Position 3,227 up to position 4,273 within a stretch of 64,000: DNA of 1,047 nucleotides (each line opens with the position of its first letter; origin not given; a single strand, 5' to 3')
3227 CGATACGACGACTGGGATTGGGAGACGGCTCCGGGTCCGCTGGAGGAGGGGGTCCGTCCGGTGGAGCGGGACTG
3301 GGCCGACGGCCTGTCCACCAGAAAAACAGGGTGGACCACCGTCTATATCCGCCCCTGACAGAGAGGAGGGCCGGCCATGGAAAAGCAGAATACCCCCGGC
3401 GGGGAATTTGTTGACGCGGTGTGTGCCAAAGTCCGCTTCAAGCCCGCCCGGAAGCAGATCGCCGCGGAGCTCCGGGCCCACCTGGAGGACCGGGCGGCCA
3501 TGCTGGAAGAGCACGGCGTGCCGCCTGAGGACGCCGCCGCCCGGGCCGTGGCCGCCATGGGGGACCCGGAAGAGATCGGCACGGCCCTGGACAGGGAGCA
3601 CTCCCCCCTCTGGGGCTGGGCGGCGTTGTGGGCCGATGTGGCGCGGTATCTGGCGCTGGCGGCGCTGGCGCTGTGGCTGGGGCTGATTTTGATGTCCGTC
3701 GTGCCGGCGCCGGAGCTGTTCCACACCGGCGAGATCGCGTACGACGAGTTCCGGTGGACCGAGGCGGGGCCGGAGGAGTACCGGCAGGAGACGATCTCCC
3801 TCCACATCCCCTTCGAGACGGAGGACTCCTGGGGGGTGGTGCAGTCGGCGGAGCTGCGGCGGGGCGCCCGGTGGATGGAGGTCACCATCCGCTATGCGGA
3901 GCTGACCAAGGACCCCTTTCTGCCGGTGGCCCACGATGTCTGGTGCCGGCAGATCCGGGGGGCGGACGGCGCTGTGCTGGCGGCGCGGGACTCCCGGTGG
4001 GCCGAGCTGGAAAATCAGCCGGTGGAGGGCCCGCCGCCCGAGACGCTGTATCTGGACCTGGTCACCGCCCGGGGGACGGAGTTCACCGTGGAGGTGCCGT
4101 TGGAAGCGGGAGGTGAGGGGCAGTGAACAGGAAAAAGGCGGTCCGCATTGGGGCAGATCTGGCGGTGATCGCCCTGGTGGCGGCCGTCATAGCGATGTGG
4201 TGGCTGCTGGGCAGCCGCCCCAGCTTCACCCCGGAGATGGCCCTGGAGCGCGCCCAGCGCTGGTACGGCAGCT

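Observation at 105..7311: One PadR regulator followed by a 7-kb same-strand array of six PadR-partner (HAAS/permease-prefix-like) membrane sensors, each after the first paired with a second membrane-anchored family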

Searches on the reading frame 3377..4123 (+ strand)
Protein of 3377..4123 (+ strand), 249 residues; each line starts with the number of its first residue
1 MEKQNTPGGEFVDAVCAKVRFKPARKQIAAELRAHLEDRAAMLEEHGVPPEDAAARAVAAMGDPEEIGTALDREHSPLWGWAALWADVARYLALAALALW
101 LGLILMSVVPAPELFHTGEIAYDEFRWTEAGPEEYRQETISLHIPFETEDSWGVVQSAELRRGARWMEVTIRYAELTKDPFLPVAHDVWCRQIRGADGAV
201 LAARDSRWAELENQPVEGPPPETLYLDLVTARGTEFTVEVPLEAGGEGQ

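Call 3: search_protein_families(library=pfam, proteins=[window:3377-4123:+], max_evalue=1)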
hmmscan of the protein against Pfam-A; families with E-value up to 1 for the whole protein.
window:3377-4123:+ (249 aa): 1 family
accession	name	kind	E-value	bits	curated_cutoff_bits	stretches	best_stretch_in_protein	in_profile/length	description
PF22564.2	HAAS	-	4.3e-05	24.2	27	1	24-67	17-52/55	HAAS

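Call 4: search_protein_families(library=ncbifam, proteins=[window:3377-4123:+], max_evalue=1)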
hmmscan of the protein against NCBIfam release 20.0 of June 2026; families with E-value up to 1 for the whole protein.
window:3377-4123:+ (249 aa): 1 family
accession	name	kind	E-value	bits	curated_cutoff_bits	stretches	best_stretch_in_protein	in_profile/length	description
NF038403.1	perm_prefix_1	domain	1.5e-14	53.6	30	1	20-71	6-58/59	permease prefix domain 1-containing protein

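Call 20: find_homologous_proteins(query=window:3377-4123:+, max_evalue=0.001)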
Query window:3377-4123:+ (249 aa): 44 proteins with E <= 0.001 among 4742 candidates.
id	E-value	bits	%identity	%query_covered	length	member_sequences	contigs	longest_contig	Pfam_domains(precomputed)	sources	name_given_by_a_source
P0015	4.9e-154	530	95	100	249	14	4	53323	-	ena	-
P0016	4.5e-135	468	85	100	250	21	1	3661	-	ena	-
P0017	8.0e-66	241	52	98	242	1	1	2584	-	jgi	jgi:hypothetical protein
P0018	1.8e-61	226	51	99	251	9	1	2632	-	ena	-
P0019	4.4e-60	222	49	99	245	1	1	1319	-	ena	-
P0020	1.8e-47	180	78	43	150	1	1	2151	-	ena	-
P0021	2.7e-46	177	45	98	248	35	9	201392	-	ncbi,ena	-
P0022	2.8e-45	173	73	45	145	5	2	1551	-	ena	-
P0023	5.6e-45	172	44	97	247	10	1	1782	-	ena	-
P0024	6.7e-44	169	73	43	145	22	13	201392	-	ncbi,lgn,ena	-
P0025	2.0e-43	167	76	42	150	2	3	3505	-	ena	-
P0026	2.2e-42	164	73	42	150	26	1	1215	-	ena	-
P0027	2.5e-42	164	43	98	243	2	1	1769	-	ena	-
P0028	3.5e-42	163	71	44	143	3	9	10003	PF22564.3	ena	-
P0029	3.5e-42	163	71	43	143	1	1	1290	PF22564.3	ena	-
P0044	1.2e-35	142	41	96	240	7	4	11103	PF22564.3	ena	-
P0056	5.3e-19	87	45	51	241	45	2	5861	PF16447.10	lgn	-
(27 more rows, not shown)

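Call 21: find_encoding_contigs(protein=P0021, flank=10000, max_places=6)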
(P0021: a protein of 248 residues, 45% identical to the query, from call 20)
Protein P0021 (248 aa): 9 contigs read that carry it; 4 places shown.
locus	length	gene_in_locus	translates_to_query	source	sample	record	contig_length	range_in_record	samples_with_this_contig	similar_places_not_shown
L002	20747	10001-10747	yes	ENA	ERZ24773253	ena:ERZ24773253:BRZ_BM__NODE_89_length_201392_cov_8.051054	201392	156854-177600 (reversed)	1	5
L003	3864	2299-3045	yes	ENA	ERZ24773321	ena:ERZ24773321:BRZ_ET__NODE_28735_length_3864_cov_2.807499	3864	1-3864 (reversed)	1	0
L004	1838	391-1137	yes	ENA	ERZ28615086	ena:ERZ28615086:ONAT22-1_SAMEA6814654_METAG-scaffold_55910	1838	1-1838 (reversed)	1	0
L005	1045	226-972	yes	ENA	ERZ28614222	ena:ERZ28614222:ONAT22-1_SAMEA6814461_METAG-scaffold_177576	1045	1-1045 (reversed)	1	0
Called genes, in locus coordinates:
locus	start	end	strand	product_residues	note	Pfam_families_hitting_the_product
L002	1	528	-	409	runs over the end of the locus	PF07221:GlcNAc_2-epim, PF03663:Glyco_hydro_76 (faint)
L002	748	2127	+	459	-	-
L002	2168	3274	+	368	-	PF01979:Amidohydro_1, PF07969:Amidohydro_3 (faint)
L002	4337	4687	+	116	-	PF03551:PadR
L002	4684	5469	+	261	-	-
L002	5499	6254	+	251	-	-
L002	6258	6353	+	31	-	-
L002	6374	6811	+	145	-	-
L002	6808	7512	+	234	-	-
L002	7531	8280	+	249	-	PF22564:HAAS (faint)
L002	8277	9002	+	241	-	-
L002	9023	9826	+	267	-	-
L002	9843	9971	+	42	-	-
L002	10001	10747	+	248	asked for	-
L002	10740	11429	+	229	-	-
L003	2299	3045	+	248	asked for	-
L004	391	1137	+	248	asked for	-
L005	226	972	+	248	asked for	-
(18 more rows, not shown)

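Call 22: find_encoding_contigs(protein=P0015, flank=10000, max_places=4)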
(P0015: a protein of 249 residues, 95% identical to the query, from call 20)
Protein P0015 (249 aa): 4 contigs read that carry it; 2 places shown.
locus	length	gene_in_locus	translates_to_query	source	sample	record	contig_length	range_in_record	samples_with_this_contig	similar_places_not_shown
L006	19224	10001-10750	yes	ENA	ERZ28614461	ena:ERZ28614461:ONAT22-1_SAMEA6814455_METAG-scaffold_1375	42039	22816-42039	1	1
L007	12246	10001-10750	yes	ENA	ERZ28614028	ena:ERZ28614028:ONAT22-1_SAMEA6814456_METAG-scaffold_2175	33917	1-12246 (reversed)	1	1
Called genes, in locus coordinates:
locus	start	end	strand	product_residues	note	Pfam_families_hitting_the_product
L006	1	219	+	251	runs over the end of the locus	PF03372:Exo_endo_phos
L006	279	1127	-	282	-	PF01418:HTH_6, PF01380:SIS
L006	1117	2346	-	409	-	PF07221:GlcNAc_2-epim, PF03663:Glyco_hydro_76 (faint)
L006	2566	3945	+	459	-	PF00480:ROK (weak)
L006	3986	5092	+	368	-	PF01979:Amidohydro_1, PF07969:Amidohydro_3 (faint)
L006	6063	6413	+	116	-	PF03551:PadR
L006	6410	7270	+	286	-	-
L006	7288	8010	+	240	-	PF22564:HAAS (faint)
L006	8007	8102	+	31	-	-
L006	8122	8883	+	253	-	-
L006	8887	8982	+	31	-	-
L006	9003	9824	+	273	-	-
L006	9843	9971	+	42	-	-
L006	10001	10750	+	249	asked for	-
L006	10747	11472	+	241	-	-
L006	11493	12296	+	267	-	-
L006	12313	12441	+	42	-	-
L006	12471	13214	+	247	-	-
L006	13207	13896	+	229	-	-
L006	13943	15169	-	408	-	PF17785:PUA_3, PF10672:Methyltrans_SAM, PF02475:TRM5-TYW2_MTfase (weak), PF05175:MTS, PF03602:Cons_hypoth95, PF06325:PrmA (weak), PF13847:Methyltransf_31, PF13649:Methyltransf_25, +1 more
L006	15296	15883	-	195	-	PF02441:Flavoprotein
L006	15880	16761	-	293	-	PF16924:DpaA_N, PF02826:2-Hacid_dh_C (weak)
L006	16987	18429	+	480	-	PF17767:NAPRTase_N, PF17956:NAPRTase_C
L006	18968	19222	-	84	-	?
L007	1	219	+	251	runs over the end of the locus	PF03372:Exo_endo_phos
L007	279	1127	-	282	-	PF01418:HTH_6, PF01380:SIS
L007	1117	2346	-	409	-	PF07221:GlcNAc_2-epim, PF03663:Glyco_hydro_76 (faint)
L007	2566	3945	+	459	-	PF00480:ROK (weak)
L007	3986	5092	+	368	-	PF01979:Amidohydro_1, PF07969:Amidohydro_3 (faint)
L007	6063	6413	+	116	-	PF03551:PadR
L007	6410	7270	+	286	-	-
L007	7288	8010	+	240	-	PF22564:HAAS (faint)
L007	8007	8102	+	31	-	-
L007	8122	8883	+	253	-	-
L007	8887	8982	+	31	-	-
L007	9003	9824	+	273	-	-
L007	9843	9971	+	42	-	-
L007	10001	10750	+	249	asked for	-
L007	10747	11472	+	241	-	-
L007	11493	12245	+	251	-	?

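Call 28: search_protein_families(library=pfam, proteins=[P0056], max_evalue=0.1)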
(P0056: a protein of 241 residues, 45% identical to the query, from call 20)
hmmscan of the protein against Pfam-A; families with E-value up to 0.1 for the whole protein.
P0056 (241 aa): 2 families
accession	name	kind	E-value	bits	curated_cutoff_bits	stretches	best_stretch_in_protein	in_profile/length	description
PF16447.10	DUF5044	-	8.8e-10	39.1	25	1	152-235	88-176/178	Domain of unknown function (DUF5044)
PF22564.2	HAAS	-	0.0044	17.8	27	1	24-71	17-54/55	HAAS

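Call 52: predict_structure(alignment_id=A6)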
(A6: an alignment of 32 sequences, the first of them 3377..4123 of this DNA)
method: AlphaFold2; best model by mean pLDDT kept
length: 249 residues; sequences in the alignment: 32
mean_pLDDT: 78.6   pTM: 0.48
mean pLDDT of the five models: 78.6, 77.9, 77.8, 77.4, 77.2
residues with pLDDT >= 90: 53; 70-90: 139; 50-70: 46; < 50: 11
segments of 3 or more residues with pLDDT < 50: 1-4, 245-249
pLDDT, mean of each block of 10 residues (from residue 1): 58 90 86 92 93 90 90 81 88 95 71 60 58 69 81 84 76 80 71 85 76 71 85 81 52
secondary structure, 60 per line:
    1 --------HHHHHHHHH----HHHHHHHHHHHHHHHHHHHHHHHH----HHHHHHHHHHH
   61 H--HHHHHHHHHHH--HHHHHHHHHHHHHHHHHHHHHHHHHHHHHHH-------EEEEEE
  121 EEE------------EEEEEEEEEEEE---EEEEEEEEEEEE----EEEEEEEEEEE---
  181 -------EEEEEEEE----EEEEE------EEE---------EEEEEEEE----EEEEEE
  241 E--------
elements in order: H9-17 H22-45 H50-61 H64-74 H77-107 E115-123 E136-147 E151-162 E167-177 E188-195 E200-204 E211-213 E223-230 E235-241
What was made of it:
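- The AF2 model shows a helical N-domain, a TM helix and a beta ectodomain (call 52).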

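Call 57: fold_search(model_id=the predicted structure, library=pdb)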
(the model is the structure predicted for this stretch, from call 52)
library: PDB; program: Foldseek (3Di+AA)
matches with E <= 10: 735; with E <= 0.001: 0
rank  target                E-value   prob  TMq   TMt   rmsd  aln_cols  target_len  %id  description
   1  6u2l_A                3.6e-02  0.10  0.07  0.03  24.4        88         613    9  EM structure of MPEG-1 (L425K, beta conformation) soluble pre-pore complex (released 2019-09-25)
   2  8rc0_B                5.7e-02  0.66  0.19  0.03  16.3       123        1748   15  Structure of the human 20S U5 snRNP (released 2024-03-27)
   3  8fk7_A                6.0e-02  0.57  0.16  0.27  14.9       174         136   14  Structure of the Pyrobaculum calidifontis flagellar-like archaeal type IV pilus (released 2023-06-28)
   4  1qpp_B                7.1e-02  0.13  0.12  0.14  18.3       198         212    8  CRYSTAL STRUCTURES OF SELF CAPPING PAPD CHAPERONE HOMODIMERS (released 1999-07-07)
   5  5k93_A                1.1e-01  0.11  0.13  0.15  18.5       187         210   10  PapD wild-type chaperone (released 2016-07-20)
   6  5ezn_G                1.5e-01  0.08  0.12  0.15  19.3       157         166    7  Crystal Structure of PfCyRPA (released 2016-12-07)
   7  1h9j                  2.1e-01  0.07  0.10  0.16  16.0       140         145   11  Two crystal structures of the cytoplasmic molybdate-binding protein ModG suggest a novel cooperative binding mechanism a (released 2001-05-11)
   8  1qpp_A                2.2e-01  0.09  0.13  0.15  18.0       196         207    9  CRYSTAL STRUCTURES OF SELF CAPPING PAPD CHAPERONE HOMODIMERS (released 1999-07-07)
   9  1qpx_B                2.5e-01  0.08  0.13  0.15  18.1       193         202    9  CRYSTAL STRUCTURES OF SELF-CAPPING PAPD CHAPERONE HOMODIMERS (released 1999-07-07)
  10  7qep_S4               2.5e-01  0.06  0.09  0.09  16.8       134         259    8  Cryo-EM structure of the ribosome from Encephalitozoon cuniculi (released 2022-02-09)
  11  2p9r_A                2.6e-01  0.44  0.19  0.40  10.1       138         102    7  Human alpha2-macroglogulin is composed of multiple domains, as predicted by homology with complement component C3 (released 2007-08-21)
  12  8xyc_A                2.8e-01  0.06  0.13  0.05  29.6       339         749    9  Ternary structure of dVemCas12e-sgRNA-dsDNA (released 2024-10-23)
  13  8gl6_D                2.9e-01  0.77  0.19  0.53   9.4       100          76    6  The Type 9 Secretion System in vitro assembled, RemA-CTD substrate bound complex (released 2024-01-31)
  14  2p9r_B                3.3e-01  0.47  0.21  0.43   9.8       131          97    8  Human alpha2-macroglogulin is composed of multiple domains, as predicted by homology with complement component C3 (released 2007-08-21)
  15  3cfi_E                3.3e-01  0.16  0.17  0.25  13.2       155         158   12  Nanobody-aided structure determination of the EPSI:EPSJ pseudopilin heterdimer from Vibrio Vulnificus (released 2009-01-13)
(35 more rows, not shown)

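Call 60: find_encoding_contigs(protein=P0056, flank=6000, max_places=3)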
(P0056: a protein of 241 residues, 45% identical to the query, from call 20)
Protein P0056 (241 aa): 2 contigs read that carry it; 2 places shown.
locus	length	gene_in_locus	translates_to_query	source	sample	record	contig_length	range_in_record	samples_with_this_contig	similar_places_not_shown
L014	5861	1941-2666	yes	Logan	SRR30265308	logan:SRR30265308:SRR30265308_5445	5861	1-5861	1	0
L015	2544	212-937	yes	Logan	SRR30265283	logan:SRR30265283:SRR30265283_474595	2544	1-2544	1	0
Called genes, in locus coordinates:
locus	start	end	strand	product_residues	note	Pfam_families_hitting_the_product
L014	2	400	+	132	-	?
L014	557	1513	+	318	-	PF02826:2-Hacid_dh_C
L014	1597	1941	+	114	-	PF03551:PadR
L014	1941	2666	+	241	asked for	PF16447:DUF5044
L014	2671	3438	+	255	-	-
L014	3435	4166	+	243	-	PF16447:DUF5044 (faint)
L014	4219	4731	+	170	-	PF00395:SLH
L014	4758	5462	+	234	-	-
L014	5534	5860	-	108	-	?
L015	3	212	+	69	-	?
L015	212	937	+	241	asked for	PF16447:DUF5044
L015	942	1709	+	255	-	-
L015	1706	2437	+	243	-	PF16447:DUF5044 (faint)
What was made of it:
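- In L014 an A and a B are fused into one protein (calls 28, 60).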

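Call 61: find_encoding_contigs(protein=P0044, flank=8000, max_places=3)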
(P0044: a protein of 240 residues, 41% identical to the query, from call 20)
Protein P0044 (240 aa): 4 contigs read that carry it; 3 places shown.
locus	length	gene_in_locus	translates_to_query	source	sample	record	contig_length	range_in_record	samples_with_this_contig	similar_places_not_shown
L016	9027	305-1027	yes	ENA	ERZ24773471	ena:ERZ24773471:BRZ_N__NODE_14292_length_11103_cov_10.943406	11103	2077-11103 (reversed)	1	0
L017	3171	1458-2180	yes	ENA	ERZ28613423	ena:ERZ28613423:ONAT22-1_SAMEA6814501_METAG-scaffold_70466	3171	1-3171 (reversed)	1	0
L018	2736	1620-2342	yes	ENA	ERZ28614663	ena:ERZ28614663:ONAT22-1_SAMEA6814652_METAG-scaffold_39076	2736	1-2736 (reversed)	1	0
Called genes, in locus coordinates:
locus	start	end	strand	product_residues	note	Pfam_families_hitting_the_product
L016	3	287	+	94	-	?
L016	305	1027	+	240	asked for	PF22564:HAAS (faint)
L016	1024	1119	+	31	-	-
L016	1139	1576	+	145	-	PF22564:HAAS (faint)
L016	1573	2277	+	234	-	-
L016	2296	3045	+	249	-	PF22564:HAAS (faint)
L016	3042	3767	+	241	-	-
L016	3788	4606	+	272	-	-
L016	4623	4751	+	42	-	-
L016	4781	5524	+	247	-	-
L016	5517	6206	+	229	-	-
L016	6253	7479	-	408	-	PF17785:PUA_3, PF10672:Methyltrans_SAM, PF02475:TRM5-TYW2_MTfase (weak), PF05175:MTS, PF03602:Cons_hypoth95, PF06325:PrmA (weak), PF13847:Methyltransf_31, PF13649:Methyltransf_25, +1 more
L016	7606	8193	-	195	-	PF02441:Flavoprotein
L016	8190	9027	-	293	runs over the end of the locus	PF16924:DpaA_N, PF02826:2-Hacid_dh_C (weak)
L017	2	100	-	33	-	?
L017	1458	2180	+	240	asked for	PF22564:HAAS (faint)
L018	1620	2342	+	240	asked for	PF22564:HAAS (faint)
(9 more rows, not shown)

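Call 62: find_encoding_contigs(protein=P0028, flank=8000, max_places=4)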
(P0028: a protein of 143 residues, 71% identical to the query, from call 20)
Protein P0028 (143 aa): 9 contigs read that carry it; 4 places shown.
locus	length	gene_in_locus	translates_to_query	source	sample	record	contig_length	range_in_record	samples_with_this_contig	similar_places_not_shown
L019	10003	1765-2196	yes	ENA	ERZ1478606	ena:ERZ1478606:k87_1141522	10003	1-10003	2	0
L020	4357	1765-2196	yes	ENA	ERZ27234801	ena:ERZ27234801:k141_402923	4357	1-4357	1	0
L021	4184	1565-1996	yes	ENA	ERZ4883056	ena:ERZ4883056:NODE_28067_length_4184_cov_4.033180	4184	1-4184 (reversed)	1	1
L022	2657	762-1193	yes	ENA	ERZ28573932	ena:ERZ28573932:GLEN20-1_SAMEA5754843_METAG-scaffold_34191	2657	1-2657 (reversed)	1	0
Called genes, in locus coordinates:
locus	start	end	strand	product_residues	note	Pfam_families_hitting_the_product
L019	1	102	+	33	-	?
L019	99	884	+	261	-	-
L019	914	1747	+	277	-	-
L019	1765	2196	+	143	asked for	PF22564:HAAS (weak)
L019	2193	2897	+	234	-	-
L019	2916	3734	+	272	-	-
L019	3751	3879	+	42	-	-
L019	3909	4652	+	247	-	-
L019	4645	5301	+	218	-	-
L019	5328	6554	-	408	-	PF17785:PUA_3, PF10672:Methyltrans_SAM, PF02475:TRM5-TYW2_MTfase (weak), PF05175:MTS, PF03602:Cons_hypoth95, PF06325:PrmA (weak), PF13847:Methyltransf_31, PF13649:Methyltransf_25, +1 more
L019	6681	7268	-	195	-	PF02441:Flavoprotein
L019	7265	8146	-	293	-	PF16924:DpaA_N, PF02826:2-Hacid_dh_C (weak)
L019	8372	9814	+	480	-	PF17767:NAPRTase_N, PF17956:NAPRTase_C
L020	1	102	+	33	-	?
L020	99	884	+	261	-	-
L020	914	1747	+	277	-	-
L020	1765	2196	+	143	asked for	PF22564:HAAS (weak)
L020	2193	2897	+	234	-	-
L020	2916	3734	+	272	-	-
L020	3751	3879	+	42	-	-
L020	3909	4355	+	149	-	?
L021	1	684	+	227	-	?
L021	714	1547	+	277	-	-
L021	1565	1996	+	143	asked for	PF22564:HAAS (weak)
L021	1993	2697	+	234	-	-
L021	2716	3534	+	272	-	-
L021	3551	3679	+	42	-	-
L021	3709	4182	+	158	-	?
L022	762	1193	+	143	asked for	PF22564:HAAS (weak)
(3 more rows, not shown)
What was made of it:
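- The same arrays were assembled independently in different samples: L006/L007 and L019/L020/L021 (calls 22, 62).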

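Call 80: search_protein_families(library=padloc, proteins=[window:3377-4123:+], max_evalue=0.01)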
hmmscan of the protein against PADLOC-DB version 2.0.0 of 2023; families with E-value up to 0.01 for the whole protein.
window:3377-4123:+ (249 aa): 0 families

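Call 81: search_protein_families(library=phrogs, proteins=[window:3377-4123:+], max_evalue=0.01)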
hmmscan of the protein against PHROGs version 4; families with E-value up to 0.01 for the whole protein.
window:3377-4123:+ (249 aa): 0 families

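Call 84: list_cluster_members(proteins=[P0021, P0024, P0080, P0106, P0110])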
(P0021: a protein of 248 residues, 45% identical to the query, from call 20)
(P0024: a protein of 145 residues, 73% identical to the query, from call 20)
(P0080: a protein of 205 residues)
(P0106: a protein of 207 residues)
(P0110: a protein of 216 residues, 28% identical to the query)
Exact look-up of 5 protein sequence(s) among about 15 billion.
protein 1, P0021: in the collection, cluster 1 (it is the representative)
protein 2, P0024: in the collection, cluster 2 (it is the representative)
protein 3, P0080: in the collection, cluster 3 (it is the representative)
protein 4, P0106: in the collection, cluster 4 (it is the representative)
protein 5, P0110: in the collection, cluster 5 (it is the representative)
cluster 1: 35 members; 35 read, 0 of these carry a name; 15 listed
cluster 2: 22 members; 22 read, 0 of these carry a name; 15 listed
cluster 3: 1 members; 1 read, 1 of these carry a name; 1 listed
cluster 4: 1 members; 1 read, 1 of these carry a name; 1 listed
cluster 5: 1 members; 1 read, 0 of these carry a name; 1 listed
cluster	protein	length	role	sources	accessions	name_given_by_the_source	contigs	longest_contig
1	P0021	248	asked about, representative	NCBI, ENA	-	-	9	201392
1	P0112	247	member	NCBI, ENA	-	-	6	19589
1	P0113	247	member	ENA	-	-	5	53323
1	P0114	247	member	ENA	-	-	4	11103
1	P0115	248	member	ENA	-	-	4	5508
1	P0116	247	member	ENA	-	-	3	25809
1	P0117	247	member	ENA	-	-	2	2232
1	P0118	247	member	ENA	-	-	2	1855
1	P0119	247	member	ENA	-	-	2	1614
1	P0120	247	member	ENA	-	-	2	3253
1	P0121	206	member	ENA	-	-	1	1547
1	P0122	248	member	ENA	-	-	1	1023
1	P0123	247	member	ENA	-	-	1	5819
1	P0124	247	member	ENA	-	-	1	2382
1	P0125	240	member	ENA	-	-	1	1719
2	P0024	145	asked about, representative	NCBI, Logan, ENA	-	-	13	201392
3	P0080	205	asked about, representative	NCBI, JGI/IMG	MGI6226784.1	MAG: hypothetical protein ACOYJ1_11080 [Peptococcales bacterium] | hypothetical protein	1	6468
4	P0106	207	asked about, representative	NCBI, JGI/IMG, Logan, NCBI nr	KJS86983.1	MAG: hypothetical protein JM58_05550 [Peptococcaceae bacterium BICA1-8]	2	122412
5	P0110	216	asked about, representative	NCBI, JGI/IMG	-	-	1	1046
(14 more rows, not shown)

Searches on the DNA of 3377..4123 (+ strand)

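Call 55: search_rna_families(source=L002, start=3200, end=11500, threshold=evalue, max_evalue=0.1)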
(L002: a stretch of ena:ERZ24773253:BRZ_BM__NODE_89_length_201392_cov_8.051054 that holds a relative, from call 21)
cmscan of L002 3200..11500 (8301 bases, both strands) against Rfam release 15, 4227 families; matches with E-value up to 0.1: 3.
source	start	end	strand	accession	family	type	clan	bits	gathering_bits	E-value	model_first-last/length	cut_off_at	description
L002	3488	3529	-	RF01698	Chloroflexi-1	Gene; sRNA;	-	26.5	80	0.046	16-56/84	no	Chloroflexi-1 RNA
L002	3416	3553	-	RF01702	Cyano-2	Gene; sRNA;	-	23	40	0.021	1-204/204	no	Cyano-2 RNA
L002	3472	3525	+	RF00625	P11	Gene;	-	23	70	0.086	1-139/139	no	Pseudomonas sRNA P11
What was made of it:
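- Tried and rejected: Run over the operon and the 1-kb upstream gap, it gave only sub-threshold hits (call 55).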
